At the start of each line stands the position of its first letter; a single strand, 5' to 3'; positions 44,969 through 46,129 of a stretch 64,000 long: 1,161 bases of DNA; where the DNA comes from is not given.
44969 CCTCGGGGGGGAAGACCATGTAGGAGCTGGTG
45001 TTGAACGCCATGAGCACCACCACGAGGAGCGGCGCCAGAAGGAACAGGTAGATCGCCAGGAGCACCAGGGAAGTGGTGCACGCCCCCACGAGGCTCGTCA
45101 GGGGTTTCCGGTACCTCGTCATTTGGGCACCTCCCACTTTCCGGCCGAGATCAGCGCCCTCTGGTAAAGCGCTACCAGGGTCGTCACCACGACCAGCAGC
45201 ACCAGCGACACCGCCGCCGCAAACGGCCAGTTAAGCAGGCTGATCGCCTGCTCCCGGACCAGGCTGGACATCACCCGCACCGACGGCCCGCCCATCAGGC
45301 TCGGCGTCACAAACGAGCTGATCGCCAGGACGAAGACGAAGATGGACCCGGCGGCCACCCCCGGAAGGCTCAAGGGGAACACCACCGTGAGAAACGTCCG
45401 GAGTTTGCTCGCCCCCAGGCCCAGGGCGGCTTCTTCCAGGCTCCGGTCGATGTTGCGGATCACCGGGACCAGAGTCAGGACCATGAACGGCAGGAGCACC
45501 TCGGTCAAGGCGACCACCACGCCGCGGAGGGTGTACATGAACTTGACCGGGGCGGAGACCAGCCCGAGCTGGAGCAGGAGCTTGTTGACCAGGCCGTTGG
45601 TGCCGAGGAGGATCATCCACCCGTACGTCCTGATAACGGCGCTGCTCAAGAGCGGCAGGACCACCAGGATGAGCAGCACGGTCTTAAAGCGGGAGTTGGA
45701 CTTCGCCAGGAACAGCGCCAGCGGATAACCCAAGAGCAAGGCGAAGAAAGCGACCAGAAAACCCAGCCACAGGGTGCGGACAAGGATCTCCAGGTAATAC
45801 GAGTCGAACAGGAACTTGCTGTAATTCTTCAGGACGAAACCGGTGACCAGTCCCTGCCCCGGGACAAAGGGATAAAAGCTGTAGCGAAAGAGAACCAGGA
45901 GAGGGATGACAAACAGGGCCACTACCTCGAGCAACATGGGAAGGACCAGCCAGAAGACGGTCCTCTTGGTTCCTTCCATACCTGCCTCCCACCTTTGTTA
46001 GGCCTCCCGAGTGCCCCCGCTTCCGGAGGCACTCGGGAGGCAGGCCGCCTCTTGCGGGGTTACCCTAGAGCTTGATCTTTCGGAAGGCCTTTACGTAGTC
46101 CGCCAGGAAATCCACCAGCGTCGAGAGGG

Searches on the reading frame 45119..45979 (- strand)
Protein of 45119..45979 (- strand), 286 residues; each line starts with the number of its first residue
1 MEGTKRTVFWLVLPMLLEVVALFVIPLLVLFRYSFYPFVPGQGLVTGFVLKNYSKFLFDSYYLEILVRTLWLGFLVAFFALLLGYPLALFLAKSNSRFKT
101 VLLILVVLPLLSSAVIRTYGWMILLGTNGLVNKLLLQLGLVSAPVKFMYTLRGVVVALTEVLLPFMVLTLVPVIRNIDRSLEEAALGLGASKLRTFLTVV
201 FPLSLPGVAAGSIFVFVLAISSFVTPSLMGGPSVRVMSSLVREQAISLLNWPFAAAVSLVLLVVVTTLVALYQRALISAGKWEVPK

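Call 53: find_encoding_contigs(protein=window:45119-45979:-, flank=10000, max_places=1)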
Protein window:45119-45979:- (286 aa): 2 contigs read that carry it; 1 place shown.
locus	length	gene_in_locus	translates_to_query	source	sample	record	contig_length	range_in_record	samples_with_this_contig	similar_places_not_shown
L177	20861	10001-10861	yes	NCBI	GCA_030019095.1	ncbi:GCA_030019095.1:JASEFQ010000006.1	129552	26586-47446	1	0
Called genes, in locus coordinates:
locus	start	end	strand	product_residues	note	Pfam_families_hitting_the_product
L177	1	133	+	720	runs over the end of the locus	PF06824:Glyco_hydro_125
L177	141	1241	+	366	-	PF01656:CbiA, PF09140:MipZ, PF10609:ParA, PF13614:AAA_31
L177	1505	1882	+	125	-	PF10057:MpsC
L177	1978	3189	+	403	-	PF01262:AlaDh_PNT_C (faint), PF01488:Shikimate_DH (faint), PF02254:TrkA_N, PF02558:ApbA (weak), PF02254:TrkA_N, PF13241:NAD_binding_7 (weak), PF13460:NAD_binding_10 (weak), PF02080:TrkA_C, +14 more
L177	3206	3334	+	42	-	-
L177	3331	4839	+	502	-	PF02386:TrkH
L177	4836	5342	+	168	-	-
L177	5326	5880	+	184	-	PF01841:Transglut_core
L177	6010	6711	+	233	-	PF00392:GntR, PF07729:FCD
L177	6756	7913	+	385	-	PF00465:Fe-ADH, PF13685:Fe-ADH_2, PF25137:ADH_Fe_C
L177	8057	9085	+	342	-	PF01547:SBP_bac_1, PF13416:SBP_bac_8, PF13531:SBP_bac_11, PF13343:SBP_bac_6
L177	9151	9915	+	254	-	PF02633:Creatininase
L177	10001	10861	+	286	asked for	PF00528:BPD_transp_1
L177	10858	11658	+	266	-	PF00528:BPD_transp_1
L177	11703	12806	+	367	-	PF00005:ABC_tran, PF13304:AAA_21 (faint), PF08402:TOBE_2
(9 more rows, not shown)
